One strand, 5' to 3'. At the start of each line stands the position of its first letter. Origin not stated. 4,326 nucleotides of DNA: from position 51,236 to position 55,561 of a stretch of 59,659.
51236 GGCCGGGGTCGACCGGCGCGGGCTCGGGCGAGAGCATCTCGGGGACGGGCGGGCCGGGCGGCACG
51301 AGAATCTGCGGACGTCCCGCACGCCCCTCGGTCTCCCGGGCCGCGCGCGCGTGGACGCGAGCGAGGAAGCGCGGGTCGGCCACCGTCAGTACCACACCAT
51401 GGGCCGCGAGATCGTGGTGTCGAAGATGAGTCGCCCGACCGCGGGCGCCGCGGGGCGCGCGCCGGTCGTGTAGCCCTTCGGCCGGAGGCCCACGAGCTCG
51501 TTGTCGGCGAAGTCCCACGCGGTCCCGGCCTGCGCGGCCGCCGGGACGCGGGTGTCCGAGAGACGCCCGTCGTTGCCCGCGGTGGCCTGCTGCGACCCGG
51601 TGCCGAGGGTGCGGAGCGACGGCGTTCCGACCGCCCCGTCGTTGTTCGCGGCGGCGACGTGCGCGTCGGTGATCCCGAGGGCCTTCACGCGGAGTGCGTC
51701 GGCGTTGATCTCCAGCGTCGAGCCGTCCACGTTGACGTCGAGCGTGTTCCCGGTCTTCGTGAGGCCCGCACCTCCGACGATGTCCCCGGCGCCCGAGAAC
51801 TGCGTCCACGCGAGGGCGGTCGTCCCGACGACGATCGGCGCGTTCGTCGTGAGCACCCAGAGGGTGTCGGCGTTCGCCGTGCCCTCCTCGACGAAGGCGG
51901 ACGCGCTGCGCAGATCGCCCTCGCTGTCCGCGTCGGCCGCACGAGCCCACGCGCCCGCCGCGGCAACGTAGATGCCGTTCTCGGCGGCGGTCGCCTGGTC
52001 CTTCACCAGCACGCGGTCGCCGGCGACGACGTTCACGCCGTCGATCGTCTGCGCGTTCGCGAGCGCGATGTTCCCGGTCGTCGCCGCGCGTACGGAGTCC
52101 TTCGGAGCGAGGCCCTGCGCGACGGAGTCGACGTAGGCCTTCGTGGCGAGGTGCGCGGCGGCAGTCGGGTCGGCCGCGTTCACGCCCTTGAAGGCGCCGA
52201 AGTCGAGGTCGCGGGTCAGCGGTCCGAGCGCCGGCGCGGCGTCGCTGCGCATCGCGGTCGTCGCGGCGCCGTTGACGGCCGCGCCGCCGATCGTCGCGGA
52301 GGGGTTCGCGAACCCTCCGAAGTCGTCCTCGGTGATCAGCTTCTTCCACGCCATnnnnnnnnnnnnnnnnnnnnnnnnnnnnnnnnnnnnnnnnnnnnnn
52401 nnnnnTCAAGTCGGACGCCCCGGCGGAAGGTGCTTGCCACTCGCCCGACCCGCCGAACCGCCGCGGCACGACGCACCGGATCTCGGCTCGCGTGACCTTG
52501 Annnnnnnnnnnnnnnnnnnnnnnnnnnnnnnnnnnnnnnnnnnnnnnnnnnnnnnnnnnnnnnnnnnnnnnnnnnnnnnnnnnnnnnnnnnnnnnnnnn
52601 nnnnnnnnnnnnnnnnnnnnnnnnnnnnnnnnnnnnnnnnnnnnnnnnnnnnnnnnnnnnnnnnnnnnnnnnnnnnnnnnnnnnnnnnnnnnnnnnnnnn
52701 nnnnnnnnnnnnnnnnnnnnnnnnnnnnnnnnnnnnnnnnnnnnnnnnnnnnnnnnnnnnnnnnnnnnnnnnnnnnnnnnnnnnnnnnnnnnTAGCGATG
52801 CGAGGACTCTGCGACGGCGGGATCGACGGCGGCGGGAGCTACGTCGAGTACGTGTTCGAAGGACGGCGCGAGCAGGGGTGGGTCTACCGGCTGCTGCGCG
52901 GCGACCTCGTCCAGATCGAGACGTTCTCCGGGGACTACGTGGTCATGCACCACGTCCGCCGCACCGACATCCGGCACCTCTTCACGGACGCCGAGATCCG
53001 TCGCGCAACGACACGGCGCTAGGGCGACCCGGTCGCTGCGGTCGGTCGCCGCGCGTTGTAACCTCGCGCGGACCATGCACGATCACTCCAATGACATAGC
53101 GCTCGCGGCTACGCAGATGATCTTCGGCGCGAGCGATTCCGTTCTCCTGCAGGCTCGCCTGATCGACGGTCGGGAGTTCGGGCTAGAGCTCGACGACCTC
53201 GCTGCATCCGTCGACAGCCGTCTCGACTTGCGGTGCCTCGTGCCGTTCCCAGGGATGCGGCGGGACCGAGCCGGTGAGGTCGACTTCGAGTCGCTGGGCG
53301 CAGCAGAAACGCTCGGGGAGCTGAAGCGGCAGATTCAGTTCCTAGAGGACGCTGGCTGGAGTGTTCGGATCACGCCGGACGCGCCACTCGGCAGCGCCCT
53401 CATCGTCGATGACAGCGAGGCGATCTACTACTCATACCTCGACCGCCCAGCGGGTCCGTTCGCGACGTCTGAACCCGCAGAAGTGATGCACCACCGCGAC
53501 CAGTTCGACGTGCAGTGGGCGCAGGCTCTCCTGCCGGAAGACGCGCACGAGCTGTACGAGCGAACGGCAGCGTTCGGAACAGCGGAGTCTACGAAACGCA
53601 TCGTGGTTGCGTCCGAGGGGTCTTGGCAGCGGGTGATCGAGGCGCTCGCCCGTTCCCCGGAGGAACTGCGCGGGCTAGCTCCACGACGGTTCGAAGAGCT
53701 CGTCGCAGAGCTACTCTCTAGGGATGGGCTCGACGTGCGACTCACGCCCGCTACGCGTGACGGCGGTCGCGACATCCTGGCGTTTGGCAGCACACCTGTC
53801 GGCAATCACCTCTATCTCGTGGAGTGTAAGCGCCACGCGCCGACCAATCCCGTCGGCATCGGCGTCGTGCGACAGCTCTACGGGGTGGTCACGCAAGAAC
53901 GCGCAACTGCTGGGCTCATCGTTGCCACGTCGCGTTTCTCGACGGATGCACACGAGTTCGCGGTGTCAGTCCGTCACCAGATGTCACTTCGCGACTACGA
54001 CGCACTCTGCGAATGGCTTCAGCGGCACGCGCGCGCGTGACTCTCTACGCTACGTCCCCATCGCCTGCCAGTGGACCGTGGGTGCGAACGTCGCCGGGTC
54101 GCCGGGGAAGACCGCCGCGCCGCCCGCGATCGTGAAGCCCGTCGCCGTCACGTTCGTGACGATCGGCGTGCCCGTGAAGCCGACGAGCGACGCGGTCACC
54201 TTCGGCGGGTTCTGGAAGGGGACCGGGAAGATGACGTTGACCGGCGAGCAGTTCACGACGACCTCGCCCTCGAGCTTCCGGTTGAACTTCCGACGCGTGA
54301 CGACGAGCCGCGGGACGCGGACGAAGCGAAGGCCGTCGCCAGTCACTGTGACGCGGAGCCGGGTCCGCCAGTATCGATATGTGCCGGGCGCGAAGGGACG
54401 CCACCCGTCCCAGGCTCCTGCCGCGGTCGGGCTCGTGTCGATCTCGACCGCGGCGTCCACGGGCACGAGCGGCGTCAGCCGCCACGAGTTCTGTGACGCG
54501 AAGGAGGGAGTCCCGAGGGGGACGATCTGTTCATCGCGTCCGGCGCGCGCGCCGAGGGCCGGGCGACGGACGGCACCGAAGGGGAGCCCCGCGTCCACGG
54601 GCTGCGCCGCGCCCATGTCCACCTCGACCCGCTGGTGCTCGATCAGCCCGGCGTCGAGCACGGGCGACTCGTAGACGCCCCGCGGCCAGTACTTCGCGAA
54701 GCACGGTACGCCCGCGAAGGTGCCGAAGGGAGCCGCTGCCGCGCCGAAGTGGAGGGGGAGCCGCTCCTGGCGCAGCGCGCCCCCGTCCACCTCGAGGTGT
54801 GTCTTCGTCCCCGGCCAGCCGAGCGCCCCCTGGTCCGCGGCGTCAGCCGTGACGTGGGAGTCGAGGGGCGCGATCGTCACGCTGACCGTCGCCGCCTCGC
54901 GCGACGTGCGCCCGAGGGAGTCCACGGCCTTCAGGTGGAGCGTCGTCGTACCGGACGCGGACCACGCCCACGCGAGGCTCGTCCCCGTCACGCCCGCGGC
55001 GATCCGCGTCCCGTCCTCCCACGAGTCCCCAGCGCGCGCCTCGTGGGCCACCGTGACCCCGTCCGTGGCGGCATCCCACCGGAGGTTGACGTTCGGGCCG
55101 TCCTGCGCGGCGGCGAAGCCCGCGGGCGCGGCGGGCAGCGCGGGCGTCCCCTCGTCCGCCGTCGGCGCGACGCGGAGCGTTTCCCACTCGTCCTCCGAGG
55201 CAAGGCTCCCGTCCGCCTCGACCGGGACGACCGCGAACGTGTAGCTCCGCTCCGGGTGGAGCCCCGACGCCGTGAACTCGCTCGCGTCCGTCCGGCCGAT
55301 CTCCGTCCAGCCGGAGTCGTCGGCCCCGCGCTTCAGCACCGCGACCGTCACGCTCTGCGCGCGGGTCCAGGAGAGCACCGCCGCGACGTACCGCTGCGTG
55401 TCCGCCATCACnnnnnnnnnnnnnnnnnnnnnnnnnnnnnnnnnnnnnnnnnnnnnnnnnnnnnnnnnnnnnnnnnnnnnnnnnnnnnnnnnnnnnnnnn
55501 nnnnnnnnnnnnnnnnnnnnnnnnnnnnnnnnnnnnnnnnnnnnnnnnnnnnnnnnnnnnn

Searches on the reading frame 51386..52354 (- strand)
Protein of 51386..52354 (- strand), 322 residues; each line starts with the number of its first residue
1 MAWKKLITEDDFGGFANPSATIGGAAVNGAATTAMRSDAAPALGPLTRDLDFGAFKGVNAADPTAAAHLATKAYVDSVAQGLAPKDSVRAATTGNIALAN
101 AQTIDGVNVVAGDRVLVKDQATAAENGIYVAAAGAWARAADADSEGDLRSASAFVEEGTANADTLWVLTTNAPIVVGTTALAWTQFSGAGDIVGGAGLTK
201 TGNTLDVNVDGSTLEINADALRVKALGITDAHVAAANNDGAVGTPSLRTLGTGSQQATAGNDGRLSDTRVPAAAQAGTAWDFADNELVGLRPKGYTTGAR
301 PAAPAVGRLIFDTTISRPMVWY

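Call 61: search_protein_families(library=pfam, proteins=[window:51386-52354:-], max_evalue=0.001)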
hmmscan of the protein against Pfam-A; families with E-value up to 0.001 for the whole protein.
window:51386-52354:- (322 aa): 0 families

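Call 73: search_protein_families(library=phrogs, proteins=[window:51386-52354:-], max_evalue=0.001)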
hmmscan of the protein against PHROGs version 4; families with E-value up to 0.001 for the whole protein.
window:51386-52354:- (322 aa): 12 families
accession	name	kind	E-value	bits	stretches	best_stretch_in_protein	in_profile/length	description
phrog_27782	-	unknown function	1.5e-43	150.4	1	58-205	138-289/644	-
phrog_2647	-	head and packaging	1.6e-41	143.5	1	33-230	62-274/336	head decoration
phrog_11518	-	tail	1.1e-38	134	1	69-216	146-271/812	tail fiber protein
phrog_30390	-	unknown function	8.1e-38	131.3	2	97-212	542-665/766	-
phrog_24595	-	head and packaging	8.4e-32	111.8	1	59-212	18-192/325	virion structural protein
phrog_16867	-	unknown function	3.4e-30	106.2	1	85-238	75-223/631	-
phrog_14570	-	unknown function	1.3e-25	91.1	1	67-186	147-272/540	-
phrog_17264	-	unknown function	4.5e-24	85.9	1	88-200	1-116/147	-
phrog_2824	-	head and packaging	1e-20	74.4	1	64-226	911-1079/1151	virion structural protein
phrog_14824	-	unknown function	2.4e-11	43.5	1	76-183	10-118/719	-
phrog_8745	-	tail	4.4e-08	31.9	1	102-224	691-828/1803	tail fiber protein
phrog_16122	-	head and packaging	5.8e-06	26.5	1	182-240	288-351/526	virion structural protein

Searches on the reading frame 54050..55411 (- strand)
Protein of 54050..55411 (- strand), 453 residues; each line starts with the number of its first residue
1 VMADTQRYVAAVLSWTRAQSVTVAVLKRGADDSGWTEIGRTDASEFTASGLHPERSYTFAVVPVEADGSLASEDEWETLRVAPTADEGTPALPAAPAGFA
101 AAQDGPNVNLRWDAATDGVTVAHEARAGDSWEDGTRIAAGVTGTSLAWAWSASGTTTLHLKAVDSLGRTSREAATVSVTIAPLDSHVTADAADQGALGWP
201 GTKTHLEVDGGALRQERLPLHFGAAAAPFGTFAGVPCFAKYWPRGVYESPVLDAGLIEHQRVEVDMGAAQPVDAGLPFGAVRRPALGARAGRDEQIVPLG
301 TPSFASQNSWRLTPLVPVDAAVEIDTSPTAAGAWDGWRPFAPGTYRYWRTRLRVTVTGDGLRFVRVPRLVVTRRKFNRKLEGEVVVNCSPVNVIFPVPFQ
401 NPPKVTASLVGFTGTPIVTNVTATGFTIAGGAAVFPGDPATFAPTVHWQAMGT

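Call 73: search_protein_families(library=phrogs, proteins=[window:54050-55411:-], max_evalue=0.001)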
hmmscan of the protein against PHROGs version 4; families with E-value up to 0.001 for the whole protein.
window:54050-55411:- (453 aa): 1 family
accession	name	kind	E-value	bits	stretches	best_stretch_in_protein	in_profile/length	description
phrog_31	-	tail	4.7e-07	28.9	1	9-185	888-1063/1565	central tail fiber J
